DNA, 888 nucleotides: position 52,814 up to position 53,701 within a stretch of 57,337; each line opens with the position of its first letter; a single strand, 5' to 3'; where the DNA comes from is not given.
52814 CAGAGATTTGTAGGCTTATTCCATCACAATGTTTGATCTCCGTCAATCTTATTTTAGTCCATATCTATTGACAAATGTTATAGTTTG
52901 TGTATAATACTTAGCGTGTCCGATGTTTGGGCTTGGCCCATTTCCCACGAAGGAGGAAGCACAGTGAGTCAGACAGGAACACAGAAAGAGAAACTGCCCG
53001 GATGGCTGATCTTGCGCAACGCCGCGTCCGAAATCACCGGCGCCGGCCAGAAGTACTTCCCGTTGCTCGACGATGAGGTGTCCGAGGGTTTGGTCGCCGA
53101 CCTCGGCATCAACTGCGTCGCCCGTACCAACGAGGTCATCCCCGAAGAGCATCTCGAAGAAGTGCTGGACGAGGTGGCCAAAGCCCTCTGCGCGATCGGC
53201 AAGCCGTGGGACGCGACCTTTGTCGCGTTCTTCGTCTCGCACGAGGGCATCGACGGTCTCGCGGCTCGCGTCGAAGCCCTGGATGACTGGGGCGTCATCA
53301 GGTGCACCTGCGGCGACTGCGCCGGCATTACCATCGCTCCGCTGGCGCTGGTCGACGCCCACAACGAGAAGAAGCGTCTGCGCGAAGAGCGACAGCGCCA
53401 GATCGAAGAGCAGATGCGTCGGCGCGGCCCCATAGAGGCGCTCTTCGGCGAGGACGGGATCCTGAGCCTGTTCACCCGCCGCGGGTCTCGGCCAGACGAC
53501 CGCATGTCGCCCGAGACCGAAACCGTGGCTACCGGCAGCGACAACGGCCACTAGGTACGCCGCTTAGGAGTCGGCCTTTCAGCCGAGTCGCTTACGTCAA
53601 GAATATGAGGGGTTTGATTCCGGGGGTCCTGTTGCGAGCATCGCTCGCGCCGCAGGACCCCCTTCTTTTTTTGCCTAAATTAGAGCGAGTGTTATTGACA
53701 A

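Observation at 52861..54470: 815-bp tandem duplication of a complete promoter-leader-ORF-terminator cassette, with regulatory ends more conserved than the GC-rich coding sequence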

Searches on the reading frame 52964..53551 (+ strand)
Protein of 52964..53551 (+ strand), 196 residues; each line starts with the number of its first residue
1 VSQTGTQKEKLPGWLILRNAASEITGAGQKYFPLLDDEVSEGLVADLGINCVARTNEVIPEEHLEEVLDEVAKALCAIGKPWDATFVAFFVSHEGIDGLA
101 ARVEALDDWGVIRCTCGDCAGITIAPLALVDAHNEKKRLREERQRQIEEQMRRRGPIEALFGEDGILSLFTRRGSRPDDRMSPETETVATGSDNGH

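Call 9: search_protein_families(library=pfam, proteins=[window:52964-53551:+], max_evalue=1)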
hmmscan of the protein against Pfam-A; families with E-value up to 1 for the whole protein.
window:52964-53551:+ (196 aa): 0 families

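Call 10: search_protein_families(library=phrogs, proteins=[window:52964-53551:+], max_evalue=1)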
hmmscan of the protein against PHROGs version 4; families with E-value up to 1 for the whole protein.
window:52964-53551:+ (196 aa): 2 families
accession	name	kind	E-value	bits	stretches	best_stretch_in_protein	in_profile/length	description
phrog_35897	-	unknown function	0.12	12.9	0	56-76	35-55/163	-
phrog_22435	-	unknown function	0.37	11.6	1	107-137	46-75/136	-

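Call 11: search_solved_structures(query=window:52964-53551:+, max_evalue=10)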
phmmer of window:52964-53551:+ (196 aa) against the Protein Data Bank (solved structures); distinct sequences matched with E-value up to 10: 6.
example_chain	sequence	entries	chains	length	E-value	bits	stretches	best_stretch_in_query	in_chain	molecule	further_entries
2a9i_A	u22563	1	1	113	0.48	13.5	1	97-124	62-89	Interleukin-1 receptor-associated kinase-4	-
8co1_Q1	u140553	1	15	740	0.57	13.3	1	51-103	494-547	Probable type IV piliation system protein DR_0774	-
2y53_A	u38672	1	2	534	0.62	13.2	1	32-112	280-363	ALDEHYDE DEHYDROGENASE (BOX PATHWAY)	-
2vro_A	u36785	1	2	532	0.64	13.1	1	32-112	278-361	ALDEHYDE DEHYDROGENASE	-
2y52_A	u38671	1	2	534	0.64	13.1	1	32-112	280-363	ALDEHYDE DEHYDROGENASE (BOX PATHWAY)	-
2y51_A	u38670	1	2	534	0.64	13.1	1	32-112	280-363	ALDEHYDE DEHYDROGENASE (BOX PATHWAY)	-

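Call 13: find_homologous_proteins(query=A2, max_evalue=0.01)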
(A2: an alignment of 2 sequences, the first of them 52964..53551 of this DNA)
Query A2 (2 sequences) (196 aa, profile of the alignment): 2 proteins with E <= 0.01 among 7168 candidates.
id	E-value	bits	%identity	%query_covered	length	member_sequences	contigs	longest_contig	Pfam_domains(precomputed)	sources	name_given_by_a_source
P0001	4.6e-105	368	39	82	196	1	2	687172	-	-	-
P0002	1.7e-103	362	99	100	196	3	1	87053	-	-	-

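Call 16: find_encoding_contigs(protein=P0002, flank=10000, max_places=10)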
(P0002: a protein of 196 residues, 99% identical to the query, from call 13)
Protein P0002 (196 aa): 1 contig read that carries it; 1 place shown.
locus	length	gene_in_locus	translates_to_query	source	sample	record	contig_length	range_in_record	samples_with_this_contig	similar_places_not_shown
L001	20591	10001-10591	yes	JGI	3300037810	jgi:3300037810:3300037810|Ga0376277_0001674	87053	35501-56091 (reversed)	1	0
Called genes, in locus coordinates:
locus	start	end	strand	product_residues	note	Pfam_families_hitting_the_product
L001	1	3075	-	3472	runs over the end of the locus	PF25059:FN3_DSCAM-DSCAML_C (faint), PF25788:Ig_Rha78A_N (faint), PF00041:fn3 (faint), PF23376:Fn3_VIN3 (faint), PF16656:Pur_ac_phosph_N (weak)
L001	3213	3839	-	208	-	PF03167:UDG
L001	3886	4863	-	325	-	PF01207:Dus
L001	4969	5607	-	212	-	PF04203:Sortase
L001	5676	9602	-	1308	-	PF00041:fn3 (faint), PF11974:bMG3 (faint)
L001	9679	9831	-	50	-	-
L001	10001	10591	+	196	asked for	-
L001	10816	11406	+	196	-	-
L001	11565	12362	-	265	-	-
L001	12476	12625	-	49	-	-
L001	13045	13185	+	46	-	-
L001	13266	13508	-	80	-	PF01476:LysM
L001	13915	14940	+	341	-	PF00224:PK, PF03328:HpcH_HpaI (faint)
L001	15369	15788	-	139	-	-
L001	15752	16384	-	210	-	PF04542:Sigma70_r2, PF08281:Sigma70_r4_2, PF04545:Sigma70_r4 (weak)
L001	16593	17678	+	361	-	PF00483:NTP_transferase, PF12804:NTP_transf_3 (faint), PF22640:ManC_GMP_beta-helix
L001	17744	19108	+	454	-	PF02878:PGM_PMM_I, PF02879:PGM_PMM_II, PF02880:PGM_PMM_III, PF00408:PGM_PMM_IV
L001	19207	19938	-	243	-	-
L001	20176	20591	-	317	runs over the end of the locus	PF01565:FAD_binding_4, PF02873:MurB_C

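Call 17: find_encoding_contigs(protein=P0001, flank=10000, max_places=10)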
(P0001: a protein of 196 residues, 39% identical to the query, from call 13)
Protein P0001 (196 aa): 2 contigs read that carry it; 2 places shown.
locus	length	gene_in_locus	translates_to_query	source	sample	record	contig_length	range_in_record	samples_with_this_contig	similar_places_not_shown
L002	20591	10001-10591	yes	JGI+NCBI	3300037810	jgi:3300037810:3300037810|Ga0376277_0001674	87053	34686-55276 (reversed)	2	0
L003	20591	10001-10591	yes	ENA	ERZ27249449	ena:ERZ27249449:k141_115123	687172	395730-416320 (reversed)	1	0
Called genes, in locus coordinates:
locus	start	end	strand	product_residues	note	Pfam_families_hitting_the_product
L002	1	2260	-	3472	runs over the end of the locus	PF25059:FN3_DSCAM-DSCAML_C (faint), PF25788:Ig_Rha78A_N (faint), PF00041:fn3 (faint), PF23376:Fn3_VIN3 (faint), PF16656:Pur_ac_phosph_N (weak)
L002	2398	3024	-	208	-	PF03167:UDG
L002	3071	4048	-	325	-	PF01207:Dus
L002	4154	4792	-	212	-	PF04203:Sortase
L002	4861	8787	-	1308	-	PF00041:fn3 (faint), PF11974:bMG3 (faint)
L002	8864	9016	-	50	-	-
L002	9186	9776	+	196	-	-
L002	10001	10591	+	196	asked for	-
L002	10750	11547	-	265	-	-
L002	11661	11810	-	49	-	-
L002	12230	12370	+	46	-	-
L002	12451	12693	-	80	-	PF01476:LysM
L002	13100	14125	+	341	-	PF00224:PK, PF03328:HpcH_HpaI (faint)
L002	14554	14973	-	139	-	-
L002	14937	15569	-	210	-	PF04542:Sigma70_r2, PF08281:Sigma70_r4_2, PF04545:Sigma70_r4 (weak)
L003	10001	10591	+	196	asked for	-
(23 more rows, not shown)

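Call 18: search_protein_representatives(alignment_id=A2)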
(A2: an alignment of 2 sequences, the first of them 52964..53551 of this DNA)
Query: 2 sequences, 205 profile positions. Proteins with E-value up to 0.001 (for the whole library): 31; up to 1e-10: 7; up to 1e-30: 2. The best 31 are listed.
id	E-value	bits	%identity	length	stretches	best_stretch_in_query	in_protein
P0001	1.5e-105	367.6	-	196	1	1-205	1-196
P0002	5.5e-104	362.4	-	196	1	4-204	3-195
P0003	3.9e-27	111.4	-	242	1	10-163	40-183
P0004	3.0e-14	69.4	-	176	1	5-121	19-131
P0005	8.7e-14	67.8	-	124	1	9-126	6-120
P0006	5.2e-13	65.3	-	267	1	9-157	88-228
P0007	9.7e-11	57.9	-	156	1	6-132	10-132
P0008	2.8e-10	56.4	-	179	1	8-133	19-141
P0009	3.4e-10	56.1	-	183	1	7-133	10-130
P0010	4.1e-10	55.9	-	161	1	10-119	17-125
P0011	6.4e-09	51.9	-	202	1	12-112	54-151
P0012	2.7e-08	49.9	-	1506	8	78-100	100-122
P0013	1.5e-07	47.4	-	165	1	11-123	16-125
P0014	1.6e-07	47.3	-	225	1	8-100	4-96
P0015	2.5e-07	46.8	-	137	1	9-130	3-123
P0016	4.1e-07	46.1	-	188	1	44-169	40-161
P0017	3.3e-06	43.1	-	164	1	10-121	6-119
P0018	7.2e-06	42.0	-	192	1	10-160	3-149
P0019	8.0e-06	41.8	-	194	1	5-75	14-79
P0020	9.2e-06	41.6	-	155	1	9-123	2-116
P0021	1.0e-05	41.5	-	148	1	9-126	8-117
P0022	1.1e-05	41.4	-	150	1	10-99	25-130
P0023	1.0e-04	38.2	-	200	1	10-134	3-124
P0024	1.3e-04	37.9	-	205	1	9-77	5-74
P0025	1.4e-04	37.8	-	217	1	11-129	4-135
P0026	2.0e-04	37.3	-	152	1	11-120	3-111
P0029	3.9e-04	36.3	-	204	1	12-135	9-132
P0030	8.7e-04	35.2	-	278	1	11-105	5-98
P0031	8.9e-04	35.2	-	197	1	6-79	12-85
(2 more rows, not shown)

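Call 23: search_protein_families(library=pfam, alignment_id=A3, max_evalue=0.1)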
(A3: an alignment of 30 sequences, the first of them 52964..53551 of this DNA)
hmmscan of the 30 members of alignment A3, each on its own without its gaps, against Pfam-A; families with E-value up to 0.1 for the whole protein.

A. member 1, window:52964-53551:+ (196 aa): 0 families

B. families by the number of members that match (of 30 scanned): 12 families
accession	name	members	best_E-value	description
PF02914.21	DDE_2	1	0.0021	Bacteriophage Mu transposase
PF19111.5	DUF5798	1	0.013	Family of unknown function (DUF5798)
PF06743.20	FAST_1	1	0.021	FAST kinase-like protein, subdomain 1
PF10442.14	FIST_C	1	0.023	FIST C domain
PF22271.1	DUF6955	1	0.025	Family of unknown function (DUF6955)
PF16535.10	T3SSipB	1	0.031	Type III cell invasion protein SipB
PF16038.10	TMIE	1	0.034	TMIE protein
PF03448.22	MgtE_N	1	0.039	MgtE intracellular N domain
PF14357.11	DUF4404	1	0.039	Domain of unknown function (DUF4404)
PF07278.17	DUF1441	1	0.058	Protein of unknown function (DUF1441)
PF08735.15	DUF1786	1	0.064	Putative pyruvate format-lyase activating enzyme (DUF1786)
PF09278.17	MerR-DNA-bind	1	0.069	MerR, DNA binding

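Call 26: find_homologous_proteins(query=A3, max_evalue=0.001)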
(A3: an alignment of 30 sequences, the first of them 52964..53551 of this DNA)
Query A3 (30 sequences) (196 aa, profile of the alignment): 3 proteins with E <= 0.001 among 8000 candidates.
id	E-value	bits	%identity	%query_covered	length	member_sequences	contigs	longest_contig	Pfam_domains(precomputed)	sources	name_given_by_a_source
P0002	5.8e-42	161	99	100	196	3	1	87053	-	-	-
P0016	4.9e-30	123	25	76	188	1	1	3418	-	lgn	-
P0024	1.0e-26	112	34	34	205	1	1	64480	-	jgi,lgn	jgi:hypothetical protein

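Call 27: find_encoding_contigs(protein=P0024, flank=10000, max_places=4)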
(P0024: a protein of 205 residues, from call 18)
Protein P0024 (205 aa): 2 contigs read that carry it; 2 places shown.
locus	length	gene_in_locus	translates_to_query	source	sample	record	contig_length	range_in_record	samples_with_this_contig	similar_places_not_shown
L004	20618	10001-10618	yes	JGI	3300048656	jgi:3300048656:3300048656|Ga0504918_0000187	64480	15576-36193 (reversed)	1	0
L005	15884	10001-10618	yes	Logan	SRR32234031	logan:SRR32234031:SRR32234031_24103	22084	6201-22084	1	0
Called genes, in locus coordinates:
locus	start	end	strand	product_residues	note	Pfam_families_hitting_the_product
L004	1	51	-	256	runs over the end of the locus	PF06750:A24_N_bact, PF01478:Peptidase_A24 (weak)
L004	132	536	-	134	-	PF07963:N_methyl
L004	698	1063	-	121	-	PF05635:23S_rRNA_IVP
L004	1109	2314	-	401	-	PF28597:T2SSF_N, PF00482:T2SSF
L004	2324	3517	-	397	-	PF00437:T2SSE, PF13604:AAA_30 (faint)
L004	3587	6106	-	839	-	PF05157:MshEN, PF00437:T2SSE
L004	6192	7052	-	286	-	PF01522:Polysacc_deac_1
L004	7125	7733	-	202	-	PF06941:NT5C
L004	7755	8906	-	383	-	-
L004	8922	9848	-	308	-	PF01522:Polysacc_deac_1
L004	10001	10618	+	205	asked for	-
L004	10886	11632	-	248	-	PF02535:Zip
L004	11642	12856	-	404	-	PF02660:G3P_acyltransf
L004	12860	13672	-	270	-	PF12679:ABC2_membrane_2, PF12698:ABC2_membrane_3, PF10920:DUF2705 (weak)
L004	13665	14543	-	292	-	PF13175:AAA_15 (faint), PF13476:AAA_23 (weak), PF00005:ABC_tran, PF13304:AAA_21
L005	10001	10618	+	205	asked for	-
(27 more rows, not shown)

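Call 28: find_encoding_contigs(protein=P0016, flank=10000, max_places=4)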
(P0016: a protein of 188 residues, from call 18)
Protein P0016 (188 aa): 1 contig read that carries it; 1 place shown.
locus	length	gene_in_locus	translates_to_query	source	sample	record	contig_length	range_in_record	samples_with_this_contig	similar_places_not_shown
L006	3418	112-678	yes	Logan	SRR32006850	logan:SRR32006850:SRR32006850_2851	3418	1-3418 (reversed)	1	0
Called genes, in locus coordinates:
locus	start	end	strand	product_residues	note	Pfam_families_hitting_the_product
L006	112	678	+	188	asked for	-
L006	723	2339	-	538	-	PF05970:PIF1, PF13604:AAA_30, PF01443:Viral_helicase1 (faint), PF13245:AAA_19, PF13538:UvrD_C_2 (faint), PF02689:Herpes_Helicase (weak), PF13280:WYL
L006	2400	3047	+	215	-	-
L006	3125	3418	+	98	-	?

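Call 29: find_encoding_contigs(protein=P0003, flank=10000, max_places=4)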
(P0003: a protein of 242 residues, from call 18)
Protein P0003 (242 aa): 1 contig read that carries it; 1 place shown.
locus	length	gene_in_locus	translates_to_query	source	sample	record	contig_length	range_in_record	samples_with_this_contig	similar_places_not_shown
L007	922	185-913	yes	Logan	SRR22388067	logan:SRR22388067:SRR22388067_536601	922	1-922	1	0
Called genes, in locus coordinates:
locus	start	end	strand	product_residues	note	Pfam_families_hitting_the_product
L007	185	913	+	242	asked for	-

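Call 36: find_related_loci(query=A4, collection=genome_contigs, flank=8000)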
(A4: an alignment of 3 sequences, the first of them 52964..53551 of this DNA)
Query A4 (196 aa) in genome_contigs; peptide patterns used: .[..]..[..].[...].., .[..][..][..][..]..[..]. (x = any residue, [..] = any of these).
49 stretches matched a pattern, but none encodes a relative of the query by tblastn (E <= 1e-3).

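Call 41: search_dna_similar(query=window:52964-53551:+, collection=phages, mode=protein, max_evalue=1)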
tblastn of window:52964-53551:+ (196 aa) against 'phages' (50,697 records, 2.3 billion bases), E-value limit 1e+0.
No match.

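Call 43: find_encoding_contigs(protein=P0004, flank=6000, max_places=3)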
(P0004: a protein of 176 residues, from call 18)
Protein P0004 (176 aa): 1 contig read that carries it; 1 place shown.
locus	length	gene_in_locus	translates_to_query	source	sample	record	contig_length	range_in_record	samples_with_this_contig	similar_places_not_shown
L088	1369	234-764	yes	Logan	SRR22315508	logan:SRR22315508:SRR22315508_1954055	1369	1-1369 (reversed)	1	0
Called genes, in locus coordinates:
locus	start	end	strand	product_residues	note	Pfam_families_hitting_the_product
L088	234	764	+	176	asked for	-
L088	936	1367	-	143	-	?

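Call 44: find_encoding_contigs(protein=P0029, flank=6000, max_places=3)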
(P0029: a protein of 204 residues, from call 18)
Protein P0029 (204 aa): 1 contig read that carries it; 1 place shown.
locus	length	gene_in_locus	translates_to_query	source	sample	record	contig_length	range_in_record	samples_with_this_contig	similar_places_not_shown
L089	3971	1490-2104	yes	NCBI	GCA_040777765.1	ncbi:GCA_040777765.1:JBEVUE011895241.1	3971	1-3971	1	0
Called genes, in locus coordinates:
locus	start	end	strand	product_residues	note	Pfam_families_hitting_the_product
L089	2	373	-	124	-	?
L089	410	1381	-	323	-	PF16158:N_BRCA1_IG (faint)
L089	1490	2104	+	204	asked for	-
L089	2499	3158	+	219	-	PF01872:RibD_C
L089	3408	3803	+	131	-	-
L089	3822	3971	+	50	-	?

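Call 45: find_encoding_contigs(protein=P0008, flank=6000, max_places=3)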
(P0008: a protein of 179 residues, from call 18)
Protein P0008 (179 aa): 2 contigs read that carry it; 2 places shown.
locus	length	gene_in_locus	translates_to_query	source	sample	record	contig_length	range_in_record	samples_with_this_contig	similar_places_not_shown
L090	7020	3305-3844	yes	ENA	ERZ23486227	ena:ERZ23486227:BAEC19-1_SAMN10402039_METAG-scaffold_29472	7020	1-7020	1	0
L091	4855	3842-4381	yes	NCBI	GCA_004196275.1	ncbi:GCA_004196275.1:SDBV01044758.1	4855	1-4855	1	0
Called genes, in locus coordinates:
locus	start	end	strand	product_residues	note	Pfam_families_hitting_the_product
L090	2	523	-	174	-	?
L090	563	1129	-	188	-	-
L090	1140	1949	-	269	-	PF04085:MreC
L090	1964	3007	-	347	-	PF00022:Actin (weak), PF06723:MreB_Mbl, PF00012:HSP70 (weak), PF11104:PilM_2 (faint), PF14450:FtsA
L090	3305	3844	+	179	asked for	-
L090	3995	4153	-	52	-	-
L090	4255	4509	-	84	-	-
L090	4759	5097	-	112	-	-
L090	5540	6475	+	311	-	-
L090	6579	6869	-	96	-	-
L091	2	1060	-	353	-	?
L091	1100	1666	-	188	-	-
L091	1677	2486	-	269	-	PF04085:MreC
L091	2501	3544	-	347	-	PF00022:Actin (weak), PF06723:MreB_Mbl, PF00012:HSP70 (weak), PF11104:PilM_2 (faint), PF14450:FtsA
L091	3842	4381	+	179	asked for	-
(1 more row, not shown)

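Call 47: predict_structure(alignment_id=A3)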
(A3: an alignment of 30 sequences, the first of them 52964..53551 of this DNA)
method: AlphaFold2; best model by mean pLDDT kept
length: 196 residues; sequences in the alignment: 30
mean_pLDDT: 86.4   pTM: 0.74
mean pLDDT of the five models: 86.4, 86.2, 85.9, 85.7, 85.5
residues with pLDDT >= 90: 132; 70-90: 20; 50-70: 39; < 50: 5
segments of 3 or more residues with pLDDT < 50: 194-196
pLDDT, mean of each block of 10 residues (from residue 1): 76 98 91 90 97 98 98 97 97 97 98 89 97 97 95 73 64 56 57 51
secondary structure, 60 per line:
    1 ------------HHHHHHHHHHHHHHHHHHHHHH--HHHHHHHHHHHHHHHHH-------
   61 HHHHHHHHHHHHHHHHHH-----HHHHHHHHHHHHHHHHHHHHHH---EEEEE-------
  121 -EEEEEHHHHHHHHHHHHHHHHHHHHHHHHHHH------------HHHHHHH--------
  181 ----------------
elements in order: H13-34 H37-53 H61-78 H84-105 E109-113 E122-126 H127-153 H166-172
